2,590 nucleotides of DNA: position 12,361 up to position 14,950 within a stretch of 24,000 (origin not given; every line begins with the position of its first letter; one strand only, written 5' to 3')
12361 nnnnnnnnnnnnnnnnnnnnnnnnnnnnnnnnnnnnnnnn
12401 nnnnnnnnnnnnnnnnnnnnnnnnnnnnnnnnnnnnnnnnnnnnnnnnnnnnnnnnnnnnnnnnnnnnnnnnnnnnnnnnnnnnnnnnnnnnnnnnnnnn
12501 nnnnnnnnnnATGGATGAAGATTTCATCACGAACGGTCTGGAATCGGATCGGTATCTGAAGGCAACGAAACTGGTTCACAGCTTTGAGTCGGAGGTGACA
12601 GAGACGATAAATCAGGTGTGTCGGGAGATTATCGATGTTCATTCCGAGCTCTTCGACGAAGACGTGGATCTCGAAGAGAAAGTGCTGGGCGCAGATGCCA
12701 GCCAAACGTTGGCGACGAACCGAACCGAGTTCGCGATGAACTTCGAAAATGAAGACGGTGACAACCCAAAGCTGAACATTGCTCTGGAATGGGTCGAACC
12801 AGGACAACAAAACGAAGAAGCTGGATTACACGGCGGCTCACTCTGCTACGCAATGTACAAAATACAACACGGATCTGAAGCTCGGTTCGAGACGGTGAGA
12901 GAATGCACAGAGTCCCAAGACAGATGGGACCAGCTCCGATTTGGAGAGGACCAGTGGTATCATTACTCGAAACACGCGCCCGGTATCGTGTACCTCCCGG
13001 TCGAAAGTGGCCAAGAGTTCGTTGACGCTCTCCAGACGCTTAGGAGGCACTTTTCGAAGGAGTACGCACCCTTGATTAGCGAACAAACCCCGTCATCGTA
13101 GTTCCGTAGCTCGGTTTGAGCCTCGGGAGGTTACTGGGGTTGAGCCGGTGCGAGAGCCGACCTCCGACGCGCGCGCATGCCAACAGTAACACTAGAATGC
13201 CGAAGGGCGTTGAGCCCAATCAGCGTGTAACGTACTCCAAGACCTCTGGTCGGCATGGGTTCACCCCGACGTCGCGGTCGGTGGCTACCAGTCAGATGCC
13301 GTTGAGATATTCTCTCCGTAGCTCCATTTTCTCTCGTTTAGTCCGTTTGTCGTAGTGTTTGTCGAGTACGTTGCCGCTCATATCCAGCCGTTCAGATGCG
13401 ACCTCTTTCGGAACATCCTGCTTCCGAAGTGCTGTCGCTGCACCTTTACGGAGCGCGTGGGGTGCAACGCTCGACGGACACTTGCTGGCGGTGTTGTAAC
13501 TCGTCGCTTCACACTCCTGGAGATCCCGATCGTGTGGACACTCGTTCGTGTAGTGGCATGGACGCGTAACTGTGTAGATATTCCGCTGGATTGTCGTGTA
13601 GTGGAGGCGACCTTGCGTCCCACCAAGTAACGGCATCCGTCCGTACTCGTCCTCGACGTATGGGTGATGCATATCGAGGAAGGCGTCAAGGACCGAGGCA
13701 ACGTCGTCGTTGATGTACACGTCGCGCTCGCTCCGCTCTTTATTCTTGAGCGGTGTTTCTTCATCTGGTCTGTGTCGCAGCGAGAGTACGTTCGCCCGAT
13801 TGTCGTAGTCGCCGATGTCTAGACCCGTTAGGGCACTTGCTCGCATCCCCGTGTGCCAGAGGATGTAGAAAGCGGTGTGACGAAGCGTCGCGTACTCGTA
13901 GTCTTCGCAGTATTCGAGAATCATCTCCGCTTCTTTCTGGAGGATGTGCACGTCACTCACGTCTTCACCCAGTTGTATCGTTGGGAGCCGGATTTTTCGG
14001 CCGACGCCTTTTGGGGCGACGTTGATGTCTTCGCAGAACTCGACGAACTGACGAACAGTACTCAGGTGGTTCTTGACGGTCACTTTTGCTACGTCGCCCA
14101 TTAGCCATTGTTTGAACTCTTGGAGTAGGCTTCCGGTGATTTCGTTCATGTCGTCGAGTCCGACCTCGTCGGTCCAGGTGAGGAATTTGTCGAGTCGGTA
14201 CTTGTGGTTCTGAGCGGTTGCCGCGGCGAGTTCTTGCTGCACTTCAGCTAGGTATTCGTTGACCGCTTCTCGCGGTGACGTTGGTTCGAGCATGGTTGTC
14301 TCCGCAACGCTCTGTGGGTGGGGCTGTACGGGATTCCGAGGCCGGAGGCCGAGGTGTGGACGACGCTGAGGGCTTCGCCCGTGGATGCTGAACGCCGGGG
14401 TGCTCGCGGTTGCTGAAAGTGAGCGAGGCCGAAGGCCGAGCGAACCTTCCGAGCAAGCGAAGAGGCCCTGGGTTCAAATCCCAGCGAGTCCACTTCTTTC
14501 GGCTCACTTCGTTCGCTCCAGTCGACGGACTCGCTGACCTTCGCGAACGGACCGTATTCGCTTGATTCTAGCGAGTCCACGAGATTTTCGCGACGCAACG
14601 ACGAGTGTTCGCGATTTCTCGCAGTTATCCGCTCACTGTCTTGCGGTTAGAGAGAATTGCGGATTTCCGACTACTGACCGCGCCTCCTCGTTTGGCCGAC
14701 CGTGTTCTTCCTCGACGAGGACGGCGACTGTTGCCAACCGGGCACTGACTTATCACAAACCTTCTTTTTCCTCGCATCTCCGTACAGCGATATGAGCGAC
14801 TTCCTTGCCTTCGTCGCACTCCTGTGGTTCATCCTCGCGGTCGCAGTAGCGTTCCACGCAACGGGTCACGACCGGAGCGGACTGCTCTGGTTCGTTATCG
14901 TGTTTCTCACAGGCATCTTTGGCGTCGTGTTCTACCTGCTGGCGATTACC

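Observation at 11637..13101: Translationally coupled two-gene operon: PD-(D/E)xK nuclease-like protein plus an unknown partner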

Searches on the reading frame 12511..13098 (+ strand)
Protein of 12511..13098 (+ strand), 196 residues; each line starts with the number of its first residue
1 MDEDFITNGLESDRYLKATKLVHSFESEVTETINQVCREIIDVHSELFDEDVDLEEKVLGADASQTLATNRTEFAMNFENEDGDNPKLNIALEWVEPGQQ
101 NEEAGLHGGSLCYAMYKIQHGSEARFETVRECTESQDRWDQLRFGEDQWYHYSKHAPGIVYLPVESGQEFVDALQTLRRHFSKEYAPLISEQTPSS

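Call 6: search_protein_families(library=pfam, proteins=[window:12511-13098:+], max_evalue=1)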
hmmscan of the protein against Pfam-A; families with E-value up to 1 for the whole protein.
window:12511-13098:+ (196 aa): 3 families
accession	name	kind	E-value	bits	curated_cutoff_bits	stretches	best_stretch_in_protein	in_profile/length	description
PF03974.18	Ecotin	-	0.09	13.2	22.2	1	112-165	60-112/122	Ecotin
PF08528.16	Whi5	-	0.11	12.7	25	1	113-121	8-16/25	Whi5 like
PF15933.10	RnlB_antitoxin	-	0.21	12.4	27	1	6-54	38-86/94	Antitoxin to bacterial toxin RNase LS or RnlA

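Call 7: search_protein_families(library=padloc, proteins=[window:12511-13098:+], max_evalue=1)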
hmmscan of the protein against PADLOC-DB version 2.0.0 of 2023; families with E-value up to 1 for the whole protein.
window:12511-13098:+ (196 aa): 0 families

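Call 8: search_protein_families(library=ncbifam, proteins=[window:12511-13098:+], max_evalue=1)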
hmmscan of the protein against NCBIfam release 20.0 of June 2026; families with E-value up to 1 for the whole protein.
window:12511-13098:+ (196 aa): 1 family
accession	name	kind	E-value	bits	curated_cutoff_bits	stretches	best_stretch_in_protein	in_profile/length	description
TIGR01151.1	psbA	equivalog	0.27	9.9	596.05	1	99-148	198-243/360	photosystem II q(b) protein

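Call 9: search_protein_families(library=phrogs, proteins=[window:12511-13098:+], max_evalue=1)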
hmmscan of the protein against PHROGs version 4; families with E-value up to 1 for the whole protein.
window:12511-13098:+ (196 aa): 2 families
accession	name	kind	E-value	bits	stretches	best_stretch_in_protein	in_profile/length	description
phrog_38342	-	unknown function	0.071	14.7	1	48-95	51-97/100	-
phrog_9105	-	unknown function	0.15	12.7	1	13-74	69-129/190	-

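Call 11: find_homologous_proteins(query=window:12511-13098:+, max_evalue=0.001)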
Query window:12511-13098:+ (196 aa): 25 proteins with E <= 0.001 among 51 candidates.
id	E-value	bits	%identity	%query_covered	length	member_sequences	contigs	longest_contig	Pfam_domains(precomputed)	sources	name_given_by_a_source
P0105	1.0e-128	445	100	100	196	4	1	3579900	-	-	-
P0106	5.5e-88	312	77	95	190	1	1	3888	-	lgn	-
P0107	6.7e-86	305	73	96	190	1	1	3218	-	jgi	jgi:hypothetical protein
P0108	2.6e-85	303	70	97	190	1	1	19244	-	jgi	jgi:hypothetical protein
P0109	1.5e-81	291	68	96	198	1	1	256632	-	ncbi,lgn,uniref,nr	ncbi:hypothetical protein SAMN05421858_4325 [Haladaptatus litoreus]|uniref:Uncharacterized protein n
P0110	4.2e-79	283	67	95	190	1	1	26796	-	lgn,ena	-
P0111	7.3e-79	282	66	95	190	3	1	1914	-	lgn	-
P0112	5.0e-78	279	67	96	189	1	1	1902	-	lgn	-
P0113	3.3e-76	273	63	97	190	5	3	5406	-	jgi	-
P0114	4.1e-75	270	62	97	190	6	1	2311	-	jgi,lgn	-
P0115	7.3e-74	266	64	95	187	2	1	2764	-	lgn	-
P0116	2.6e-72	261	70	86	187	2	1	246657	-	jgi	-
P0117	1.7e-71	258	61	97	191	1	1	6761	-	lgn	-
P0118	1.4e-57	213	53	95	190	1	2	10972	-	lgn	-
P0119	2.5e-57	212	54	96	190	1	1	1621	-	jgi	jgi:hypothetical protein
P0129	3.1e-36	143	39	97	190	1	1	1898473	-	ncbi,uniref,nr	ncbi:hypothetical protein [Haloprofundus halophilus]|uniref:hypothetical protein n=1 Tax=Haloprofund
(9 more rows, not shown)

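Call 22: find_encoding_contigs(protein=P0129, flank=8000, max_places=1)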
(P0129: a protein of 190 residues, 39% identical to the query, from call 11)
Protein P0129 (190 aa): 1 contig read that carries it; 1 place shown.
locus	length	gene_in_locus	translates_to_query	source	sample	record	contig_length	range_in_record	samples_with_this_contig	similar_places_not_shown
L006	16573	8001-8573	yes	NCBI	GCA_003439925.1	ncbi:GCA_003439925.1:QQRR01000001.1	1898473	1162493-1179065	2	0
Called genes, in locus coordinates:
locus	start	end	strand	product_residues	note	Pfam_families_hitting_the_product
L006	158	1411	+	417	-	PF01385:OrfB_IS605, PF07282:Cas12f1-like_TNB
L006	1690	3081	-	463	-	PF01637:ATPase_2, PF13191:AAA_16 (faint), PF13173:AAA_14, PF03008:DUF234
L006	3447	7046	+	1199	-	PF10412:TrwB_AAD_bind (faint)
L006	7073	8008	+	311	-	-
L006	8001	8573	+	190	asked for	-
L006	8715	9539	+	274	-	PF13489:Methyltransf_23 (weak), PF13847:Methyltransf_31, PF08241:Methyltransf_11, PF08242:Methyltransf_12, PF13649:Methyltransf_25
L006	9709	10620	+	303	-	-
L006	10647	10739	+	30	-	-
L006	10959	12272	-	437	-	PF22763:NrS1-1_pol-like_HBD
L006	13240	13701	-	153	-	-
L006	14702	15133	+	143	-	PF01797:Y1_Tnp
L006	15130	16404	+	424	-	PF01385:OrfB_IS605, PF07282:Cas12f1-like_TNB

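Call 25: predict_structure(alignment_id=A2)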
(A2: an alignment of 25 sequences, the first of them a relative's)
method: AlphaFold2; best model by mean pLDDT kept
length: 196 residues; sequences in the alignment: 25
mean_pLDDT: 86.0   pTM: 0.82
mean pLDDT of the five models: 86.0, 84.9, 83.7, 82.2, 81.2
residues with pLDDT >= 90: 122; 70-90: 41; 50-70: 27; < 50: 6
segments of 3 or more residues with pLDDT < 50: 1-3
pLDDT, mean of each block of 10 residues (from residue 1): 51 74 91 98 95 88 76 95 94 82 57 94 95 93 87 87 95 98 95 65
secondary structure, 60 per line:
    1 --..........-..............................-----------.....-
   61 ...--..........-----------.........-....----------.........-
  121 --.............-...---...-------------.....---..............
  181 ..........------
elements in order: H3-12 H14-43 E55-59 E66-75 E87-95 H97-100 E111-119 H123-135 E143-145 E159-163 H167-190

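Call 28: fold_search(model_id=the predicted structure, library=pdb)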
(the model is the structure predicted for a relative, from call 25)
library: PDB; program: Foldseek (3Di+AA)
matches with E <= 10: 506; with E <= 0.001: 0
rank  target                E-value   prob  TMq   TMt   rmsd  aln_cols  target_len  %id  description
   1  3ejo_A                1.5e-02  0.93  0.39  0.30   8.4       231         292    8  Coproporphyrinogen III oxidase from Leishmania donovani (released 2008-10-14)
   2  1vju_B                1.9e-02  0.69  0.33  0.25  15.1       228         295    9  Coproporphyrinogen III oxidase from Leishmania major (released 2004-04-13)
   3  3e8j_A                2.5e-02  0.90  0.39  0.30   9.3       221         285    8  Coproporphyrinogen III oxidase from Leishmania naiffi (released 2008-09-02)
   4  3e8j_B                2.9e-02  0.85  0.38  0.30   8.6       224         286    9  Coproporphyrinogen III oxidase from Leishmania naiffi (released 2008-09-02)
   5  1xpp_D                5.9e-02  0.63  0.23  0.35   6.8       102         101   16  Crystal Structure of TA1416,DNA-directed RNA polymerase subunit L, from Thermoplasma acidophilum (released 2004-11-23)
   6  1vju_A                6.6e-02  0.57  0.35  0.26  14.8       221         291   10  Coproporphyrinogen III oxidase from Leishmania major (released 2004-04-13)
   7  3dwr_B                7.4e-02  0.75  0.40  0.32   9.4       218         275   10  Leishmania major coproporphyrinogen III oxidase with bound ligand (released 2008-09-09)
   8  1xpp_B                7.4e-02  0.60  0.23  0.36   6.9       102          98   16  Crystal Structure of TA1416,DNA-directed RNA polymerase subunit L, from Thermoplasma acidophilum (released 2004-11-23)
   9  4h5b_B                1.1e-01  0.77  0.38  0.48   7.2       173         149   14  Crystal Structure of DR_1245 from Deinococcus radiodurans (released 2013-01-30)
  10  8t7w                  2.4e-01  0.35  0.37  0.28  10.2       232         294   11  Crystal structure of Oxygen-dependent coproporphyrinogen-III oxidase (hemF) from Klebsiella aerogenes (released 2023-06-28)
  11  3agc_B                3.0e-01  0.14  0.23  0.19  17.2       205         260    3  F218V mutant of the substrate-bound red chlorophyll catabolite reductase from Arabidopsis thaliana (released 2010-09-01)
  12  3agb_A                3.6e-01  0.15  0.28  0.23  15.1       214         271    5  F218V mutant of the substrate-free form of red chlorophyll catabolite reductase from Arabidopsis thaliana (released 2010-09-01)
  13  3brb_B                3.8e-01  0.12  0.18  0.14  14.4       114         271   14  Crystal structure of catalytic domain of the proto-oncogene tyrosine-protein kinase MER in complex with ADP (released 2008-01-22)
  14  1b6r                  3.8e-01  0.12  0.22  0.14  12.3       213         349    8  N5-CARBOXYAMINOIMIDAZOLE RIBONUCLEOTIDE SYNTHETASE FROM E. COLI (released 1999-11-30)
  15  2zxl_A                5.1e-01  0.14  0.27  0.21  17.1       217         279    7  Crystal structure of red chlorophyll catabolite reductase from Arabidopsis thaliana (released 2009-05-05)
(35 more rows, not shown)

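Call 45: fold_search(model_id=the predicted structure, library=viral)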
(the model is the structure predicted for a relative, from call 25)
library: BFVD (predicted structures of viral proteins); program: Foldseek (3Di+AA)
matches with E <= 10: 631; with E <= 0.001: 0
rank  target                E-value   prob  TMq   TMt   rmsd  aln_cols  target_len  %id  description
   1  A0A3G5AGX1            3.4e-02  0.13  0.16  0.13  22.9       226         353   12  Uncharacterized protein [Sylvanvirus sp.]
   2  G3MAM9                9.3e-02  0.75  0.38  0.46   6.7       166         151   12  Gp488 [Bacillus phage G]
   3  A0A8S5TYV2            1.1e-01  0.60  0.32  0.42   7.4       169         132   10  Torus domain [Siphoviridae sp. ctnPP24]
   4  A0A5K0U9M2            1.2e-01  0.47  0.34  0.14  10.5       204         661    9  PolyADP-ribose polymerase [Yasminevirus sp. GU-2018]
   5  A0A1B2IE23            1.7e-01  0.44  0.25  0.30   9.8       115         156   14  Uncharacterized protein [Erwinia phage vB_EamM_Kwan]
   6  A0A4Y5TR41            2.0e-01  0.25  0.26  0.37  11.0       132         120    9  (no name in the UniProt tables at hand)
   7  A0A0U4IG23            2.2e-01  0.18  0.22  0.14  11.1       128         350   15  (no name in the UniProt tables at hand)
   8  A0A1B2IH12            2.4e-01  0.38  0.27  0.33   9.2       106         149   12  Uncharacterized protein [Erwinia phage vB_EamM_Stratton]
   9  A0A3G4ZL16            2.4e-01  0.15  0.27  0.16  14.5       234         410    7  Uncharacterized protein [Terrestrivirus sp.]
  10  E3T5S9                2.5e-01  0.06  0.14  0.05  15.6       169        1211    9  Uncharacterized protein [Cafeteria roenbergensis virus (strain BV-PW1)]
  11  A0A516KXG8            2.7e-01  0.33  0.27  0.35   6.3       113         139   12  (no name in the UniProt tables at hand)
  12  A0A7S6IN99            2.8e-01  0.03  0.12  0.06  22.2       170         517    9  Putative capsid protein [Alteromonas phage phiAFP1]
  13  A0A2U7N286            3.0e-01  0.28  0.25  0.21   8.8       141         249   10  Uncharacterized protein [Pseudomonas phage PspYZU01]
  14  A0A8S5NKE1            3.2e-01  0.08  0.13  0.04  26.4       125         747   11  Adhesin protein [Siphoviridae sp. ctK0l2]
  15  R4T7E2                3.4e-01  0.12  0.20  0.25  12.5       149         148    8  (no name in the UniProt tables at hand)
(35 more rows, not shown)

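Call 64: search_protein_representatives(alignment_id=A6)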
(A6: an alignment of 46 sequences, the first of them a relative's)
Query: 46 sequences, 160 profile positions. Proteins with E-value up to 0.001 (for the whole library): 199; up to 1e-10: 76; up to 1e-30: 27. The best 150 are listed.
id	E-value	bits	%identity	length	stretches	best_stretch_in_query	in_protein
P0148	1.4e-55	203.8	-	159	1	1-157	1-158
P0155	6.1e-55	201.7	-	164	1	1-158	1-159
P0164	3.5e-48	179.8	-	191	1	1-143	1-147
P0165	1.3e-45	171.4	-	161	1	1-155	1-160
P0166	9.4e-45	168.6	-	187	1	1-147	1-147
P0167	1.1e-44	168.4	-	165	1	1-156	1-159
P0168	2.1e-44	167.5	-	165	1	5-155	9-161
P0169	8.0e-43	162.4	-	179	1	1-156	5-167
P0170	1.2e-42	161.8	-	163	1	1-157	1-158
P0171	1.5e-42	161.5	-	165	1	1-157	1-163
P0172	1.3e-40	155.2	-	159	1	3-156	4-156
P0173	2.7e-40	154.1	-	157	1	1-154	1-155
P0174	2.8e-40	154.1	-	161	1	3-155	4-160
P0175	5.7e-40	153.1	-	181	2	47-156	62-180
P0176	2.2e-39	151.2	-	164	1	1-157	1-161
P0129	7.4e-30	120.2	-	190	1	5-159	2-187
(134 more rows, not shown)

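Call 97: search_solved_structures(query=A6, max_evalue=10, show_alignments=1)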
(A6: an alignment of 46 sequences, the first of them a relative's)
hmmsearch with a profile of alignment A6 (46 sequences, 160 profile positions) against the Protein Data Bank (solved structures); distinct sequences matched with E-value up to 10: 0.

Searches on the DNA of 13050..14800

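Call 59: search_rna_families(source=window, start=13050, end=14800, threshold=evalue, max_evalue=1)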
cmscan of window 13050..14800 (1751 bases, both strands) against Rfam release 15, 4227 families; matches with E-value up to 1: 0.
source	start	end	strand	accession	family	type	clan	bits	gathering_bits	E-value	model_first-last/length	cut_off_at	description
